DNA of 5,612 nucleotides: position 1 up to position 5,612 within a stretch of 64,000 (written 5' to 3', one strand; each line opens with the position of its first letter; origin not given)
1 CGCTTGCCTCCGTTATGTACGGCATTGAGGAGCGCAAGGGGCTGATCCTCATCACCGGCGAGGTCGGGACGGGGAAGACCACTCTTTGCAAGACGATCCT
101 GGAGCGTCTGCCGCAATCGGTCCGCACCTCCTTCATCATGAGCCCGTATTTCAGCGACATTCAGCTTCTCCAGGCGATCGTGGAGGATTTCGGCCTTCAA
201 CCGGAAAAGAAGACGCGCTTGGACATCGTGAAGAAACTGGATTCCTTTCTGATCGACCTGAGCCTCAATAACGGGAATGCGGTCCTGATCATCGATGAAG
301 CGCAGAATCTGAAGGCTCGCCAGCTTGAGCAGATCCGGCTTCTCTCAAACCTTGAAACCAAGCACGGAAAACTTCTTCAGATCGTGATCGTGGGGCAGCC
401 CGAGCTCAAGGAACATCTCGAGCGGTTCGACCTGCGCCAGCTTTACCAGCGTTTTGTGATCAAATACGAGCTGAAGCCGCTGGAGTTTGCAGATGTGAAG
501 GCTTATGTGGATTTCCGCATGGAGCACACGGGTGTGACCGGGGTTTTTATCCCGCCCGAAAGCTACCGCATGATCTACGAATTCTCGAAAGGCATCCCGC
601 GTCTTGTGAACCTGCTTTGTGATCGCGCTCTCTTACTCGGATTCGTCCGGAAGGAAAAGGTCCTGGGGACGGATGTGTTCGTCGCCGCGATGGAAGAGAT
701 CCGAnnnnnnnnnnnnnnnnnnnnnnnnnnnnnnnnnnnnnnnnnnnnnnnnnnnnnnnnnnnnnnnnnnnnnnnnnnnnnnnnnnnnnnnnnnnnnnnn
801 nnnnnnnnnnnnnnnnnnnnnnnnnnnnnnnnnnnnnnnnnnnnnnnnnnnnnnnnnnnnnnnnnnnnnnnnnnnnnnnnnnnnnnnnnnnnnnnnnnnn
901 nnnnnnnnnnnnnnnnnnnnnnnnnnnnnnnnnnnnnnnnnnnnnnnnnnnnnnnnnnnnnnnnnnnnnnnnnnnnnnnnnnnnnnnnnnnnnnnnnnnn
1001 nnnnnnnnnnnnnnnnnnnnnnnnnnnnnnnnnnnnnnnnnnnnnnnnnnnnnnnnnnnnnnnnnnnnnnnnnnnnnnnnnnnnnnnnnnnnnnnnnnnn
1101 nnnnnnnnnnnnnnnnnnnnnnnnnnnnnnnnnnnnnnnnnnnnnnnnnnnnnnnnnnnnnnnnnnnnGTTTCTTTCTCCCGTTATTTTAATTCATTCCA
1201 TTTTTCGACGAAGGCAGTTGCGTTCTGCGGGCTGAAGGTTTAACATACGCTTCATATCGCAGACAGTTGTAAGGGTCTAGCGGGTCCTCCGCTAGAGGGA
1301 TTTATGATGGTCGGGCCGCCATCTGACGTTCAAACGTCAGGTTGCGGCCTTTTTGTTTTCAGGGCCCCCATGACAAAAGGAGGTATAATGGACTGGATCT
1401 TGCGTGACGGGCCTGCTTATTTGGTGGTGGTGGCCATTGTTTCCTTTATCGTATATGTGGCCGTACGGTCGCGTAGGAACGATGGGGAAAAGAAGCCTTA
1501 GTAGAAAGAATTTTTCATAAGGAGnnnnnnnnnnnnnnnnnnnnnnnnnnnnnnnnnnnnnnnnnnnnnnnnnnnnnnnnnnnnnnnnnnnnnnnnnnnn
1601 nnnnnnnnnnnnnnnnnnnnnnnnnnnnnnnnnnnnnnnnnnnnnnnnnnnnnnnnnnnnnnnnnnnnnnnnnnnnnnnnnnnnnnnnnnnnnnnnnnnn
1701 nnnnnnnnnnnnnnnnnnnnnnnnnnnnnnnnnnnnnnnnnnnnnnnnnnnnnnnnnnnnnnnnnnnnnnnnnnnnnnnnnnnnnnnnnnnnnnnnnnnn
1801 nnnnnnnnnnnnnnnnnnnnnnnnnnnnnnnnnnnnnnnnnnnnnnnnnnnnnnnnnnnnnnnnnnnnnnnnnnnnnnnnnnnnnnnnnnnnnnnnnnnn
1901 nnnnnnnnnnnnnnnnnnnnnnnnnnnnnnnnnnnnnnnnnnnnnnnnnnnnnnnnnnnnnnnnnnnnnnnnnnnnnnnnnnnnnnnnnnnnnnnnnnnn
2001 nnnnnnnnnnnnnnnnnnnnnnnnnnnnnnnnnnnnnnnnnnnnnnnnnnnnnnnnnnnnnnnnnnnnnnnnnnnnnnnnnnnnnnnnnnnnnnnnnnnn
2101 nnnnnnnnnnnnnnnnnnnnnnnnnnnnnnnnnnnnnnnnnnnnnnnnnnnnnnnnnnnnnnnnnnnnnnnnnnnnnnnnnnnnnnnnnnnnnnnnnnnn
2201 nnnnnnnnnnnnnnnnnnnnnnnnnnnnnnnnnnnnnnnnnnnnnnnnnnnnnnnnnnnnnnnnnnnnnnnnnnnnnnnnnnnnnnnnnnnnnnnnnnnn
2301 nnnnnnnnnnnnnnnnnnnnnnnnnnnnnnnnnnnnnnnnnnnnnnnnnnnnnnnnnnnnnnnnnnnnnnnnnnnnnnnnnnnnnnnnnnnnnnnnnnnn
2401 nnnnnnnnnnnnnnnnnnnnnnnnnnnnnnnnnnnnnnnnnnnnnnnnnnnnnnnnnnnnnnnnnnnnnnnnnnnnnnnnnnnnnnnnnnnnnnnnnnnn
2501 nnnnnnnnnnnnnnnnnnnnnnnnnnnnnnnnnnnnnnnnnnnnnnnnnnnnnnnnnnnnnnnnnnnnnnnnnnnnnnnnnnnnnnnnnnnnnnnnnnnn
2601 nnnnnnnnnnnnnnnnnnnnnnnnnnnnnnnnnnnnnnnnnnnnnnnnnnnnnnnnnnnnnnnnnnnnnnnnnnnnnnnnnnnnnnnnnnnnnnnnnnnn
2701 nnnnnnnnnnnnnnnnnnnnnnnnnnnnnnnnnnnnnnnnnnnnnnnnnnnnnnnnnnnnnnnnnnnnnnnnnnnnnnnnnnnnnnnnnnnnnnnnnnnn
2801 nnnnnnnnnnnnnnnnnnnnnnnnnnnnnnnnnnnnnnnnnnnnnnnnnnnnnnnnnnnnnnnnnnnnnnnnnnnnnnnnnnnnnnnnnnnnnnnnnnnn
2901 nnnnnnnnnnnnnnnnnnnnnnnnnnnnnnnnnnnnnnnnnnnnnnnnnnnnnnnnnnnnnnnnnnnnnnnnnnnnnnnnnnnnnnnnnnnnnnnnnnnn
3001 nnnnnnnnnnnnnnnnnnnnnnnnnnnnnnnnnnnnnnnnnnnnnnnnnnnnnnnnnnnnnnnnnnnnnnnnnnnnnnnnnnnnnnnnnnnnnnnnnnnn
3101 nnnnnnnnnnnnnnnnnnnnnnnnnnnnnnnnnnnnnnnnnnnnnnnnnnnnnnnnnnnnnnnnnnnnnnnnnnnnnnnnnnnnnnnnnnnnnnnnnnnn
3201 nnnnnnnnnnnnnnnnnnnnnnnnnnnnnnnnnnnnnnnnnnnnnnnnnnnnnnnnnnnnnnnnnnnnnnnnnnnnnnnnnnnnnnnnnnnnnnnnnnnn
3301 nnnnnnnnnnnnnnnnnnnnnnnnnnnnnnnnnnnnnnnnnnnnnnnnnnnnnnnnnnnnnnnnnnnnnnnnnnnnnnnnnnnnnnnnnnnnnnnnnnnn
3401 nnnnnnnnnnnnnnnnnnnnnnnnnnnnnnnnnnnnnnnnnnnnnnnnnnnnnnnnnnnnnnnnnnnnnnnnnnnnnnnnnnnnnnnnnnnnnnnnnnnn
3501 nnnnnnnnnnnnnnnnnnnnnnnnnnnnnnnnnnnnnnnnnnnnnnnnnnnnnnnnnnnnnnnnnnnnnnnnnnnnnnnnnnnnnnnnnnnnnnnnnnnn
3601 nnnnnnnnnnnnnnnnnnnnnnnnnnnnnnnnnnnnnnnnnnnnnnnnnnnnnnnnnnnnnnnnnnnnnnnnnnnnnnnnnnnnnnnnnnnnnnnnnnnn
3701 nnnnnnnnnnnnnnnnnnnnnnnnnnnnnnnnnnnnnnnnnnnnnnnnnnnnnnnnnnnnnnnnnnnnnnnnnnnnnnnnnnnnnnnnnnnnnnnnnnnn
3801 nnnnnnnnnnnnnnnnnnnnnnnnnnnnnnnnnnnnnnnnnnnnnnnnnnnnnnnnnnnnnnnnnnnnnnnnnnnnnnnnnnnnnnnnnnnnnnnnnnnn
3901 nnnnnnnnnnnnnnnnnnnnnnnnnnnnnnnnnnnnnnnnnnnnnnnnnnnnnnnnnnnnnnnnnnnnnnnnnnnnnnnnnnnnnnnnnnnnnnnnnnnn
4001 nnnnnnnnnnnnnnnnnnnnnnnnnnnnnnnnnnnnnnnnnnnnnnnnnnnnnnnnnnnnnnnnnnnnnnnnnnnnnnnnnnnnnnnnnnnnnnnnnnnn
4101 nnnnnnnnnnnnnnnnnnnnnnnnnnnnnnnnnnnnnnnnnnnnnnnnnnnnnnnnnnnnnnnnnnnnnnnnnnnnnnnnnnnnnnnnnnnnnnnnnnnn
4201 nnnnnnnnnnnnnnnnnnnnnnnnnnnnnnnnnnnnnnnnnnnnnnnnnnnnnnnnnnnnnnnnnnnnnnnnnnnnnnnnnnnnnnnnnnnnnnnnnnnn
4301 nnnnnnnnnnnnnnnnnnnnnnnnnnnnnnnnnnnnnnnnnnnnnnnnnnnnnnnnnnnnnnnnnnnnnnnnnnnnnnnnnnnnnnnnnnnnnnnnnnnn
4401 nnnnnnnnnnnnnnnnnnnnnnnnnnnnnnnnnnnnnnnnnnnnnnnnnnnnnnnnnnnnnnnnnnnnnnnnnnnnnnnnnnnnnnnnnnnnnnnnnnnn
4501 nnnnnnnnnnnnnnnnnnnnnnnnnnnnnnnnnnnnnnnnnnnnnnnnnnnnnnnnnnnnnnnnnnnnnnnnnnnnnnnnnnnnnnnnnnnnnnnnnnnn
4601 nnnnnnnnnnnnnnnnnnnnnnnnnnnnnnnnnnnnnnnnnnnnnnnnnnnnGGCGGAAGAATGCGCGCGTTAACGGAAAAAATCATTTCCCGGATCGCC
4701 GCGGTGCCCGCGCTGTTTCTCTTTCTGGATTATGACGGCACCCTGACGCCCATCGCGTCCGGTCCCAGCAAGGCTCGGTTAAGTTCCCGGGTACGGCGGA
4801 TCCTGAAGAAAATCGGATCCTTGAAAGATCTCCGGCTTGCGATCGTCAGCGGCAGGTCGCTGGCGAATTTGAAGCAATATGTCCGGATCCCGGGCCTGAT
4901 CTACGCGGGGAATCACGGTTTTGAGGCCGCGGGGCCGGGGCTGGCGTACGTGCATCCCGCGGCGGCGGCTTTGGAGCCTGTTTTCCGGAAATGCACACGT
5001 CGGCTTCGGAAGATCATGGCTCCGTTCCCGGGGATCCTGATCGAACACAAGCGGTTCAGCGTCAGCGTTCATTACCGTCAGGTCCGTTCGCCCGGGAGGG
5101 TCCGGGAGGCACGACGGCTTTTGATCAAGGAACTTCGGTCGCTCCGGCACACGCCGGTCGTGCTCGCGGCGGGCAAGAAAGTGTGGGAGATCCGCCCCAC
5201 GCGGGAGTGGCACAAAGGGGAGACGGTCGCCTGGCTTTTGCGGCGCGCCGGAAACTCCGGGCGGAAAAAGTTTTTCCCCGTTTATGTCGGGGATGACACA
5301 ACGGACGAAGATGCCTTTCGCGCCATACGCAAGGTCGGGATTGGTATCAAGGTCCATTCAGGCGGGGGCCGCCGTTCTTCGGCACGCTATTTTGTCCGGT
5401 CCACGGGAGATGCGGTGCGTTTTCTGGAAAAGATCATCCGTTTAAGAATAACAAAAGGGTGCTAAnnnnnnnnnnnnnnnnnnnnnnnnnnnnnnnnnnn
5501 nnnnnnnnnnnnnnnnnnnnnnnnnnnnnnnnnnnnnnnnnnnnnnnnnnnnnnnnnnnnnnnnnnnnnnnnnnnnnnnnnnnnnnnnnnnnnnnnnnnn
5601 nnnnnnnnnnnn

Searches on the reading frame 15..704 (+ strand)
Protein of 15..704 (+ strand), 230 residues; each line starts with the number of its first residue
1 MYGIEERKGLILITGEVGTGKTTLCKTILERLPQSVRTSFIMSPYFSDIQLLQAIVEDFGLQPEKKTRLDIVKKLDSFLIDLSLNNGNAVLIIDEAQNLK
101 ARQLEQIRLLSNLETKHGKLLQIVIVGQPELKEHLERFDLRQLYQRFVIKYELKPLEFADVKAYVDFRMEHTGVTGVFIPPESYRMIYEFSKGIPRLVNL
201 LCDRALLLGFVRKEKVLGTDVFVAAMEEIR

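Call 60: search_protein_families(library=pfam, proteins=[window:15-704:+], max_evalue=0.0001)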
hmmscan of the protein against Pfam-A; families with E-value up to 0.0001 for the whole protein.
window:15-704:+ (230 aa): 8 families
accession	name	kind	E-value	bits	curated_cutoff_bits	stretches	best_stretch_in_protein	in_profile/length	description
PF13401.12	AAA_22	-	4.6e-27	95.3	27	1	6-133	3-128/130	AAA domain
PF13191.12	AAA_16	-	6.8e-11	43.4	32.6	1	7-117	23-162/167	AAA ATPase domain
PF09848.15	SLFN-g3_helicase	-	4.7e-07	29.8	24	1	10-103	3-95/354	Schlafen group 3, DNA/RNA helicase domain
PF13245.12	AAA_19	-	3.1e-05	24.6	25.1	0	8-127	11-124/134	AAA domain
PF13173.12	AAA_14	-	3.5e-05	24.3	27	1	10-159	4-126/129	AAA domain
PF13238.12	AAA_18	-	3.7e-05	24.6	29.4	1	11-106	1-91/128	AAA domain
PF13604.12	AAA_30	-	4.4e-05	23.7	27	1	6-119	16-118/191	AAA domain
PF24883.2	NPHP3_N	-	4.9e-05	24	24.8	0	7-38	21-52/164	Nephrocystin 3, N-terminal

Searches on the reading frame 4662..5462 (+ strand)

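Call 60: search_protein_families(library=pfam, proteins=[window:4662-5462:+], max_evalue=0.0001)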
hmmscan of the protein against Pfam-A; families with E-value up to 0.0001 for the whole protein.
window:4662-5462:+ (267 aa): 1 family
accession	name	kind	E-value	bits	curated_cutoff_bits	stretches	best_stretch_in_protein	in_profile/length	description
PF02358.22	Trehalose_PPase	-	4.9e-50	170.3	27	1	21-247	1-233/235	Trehalose-phosphatase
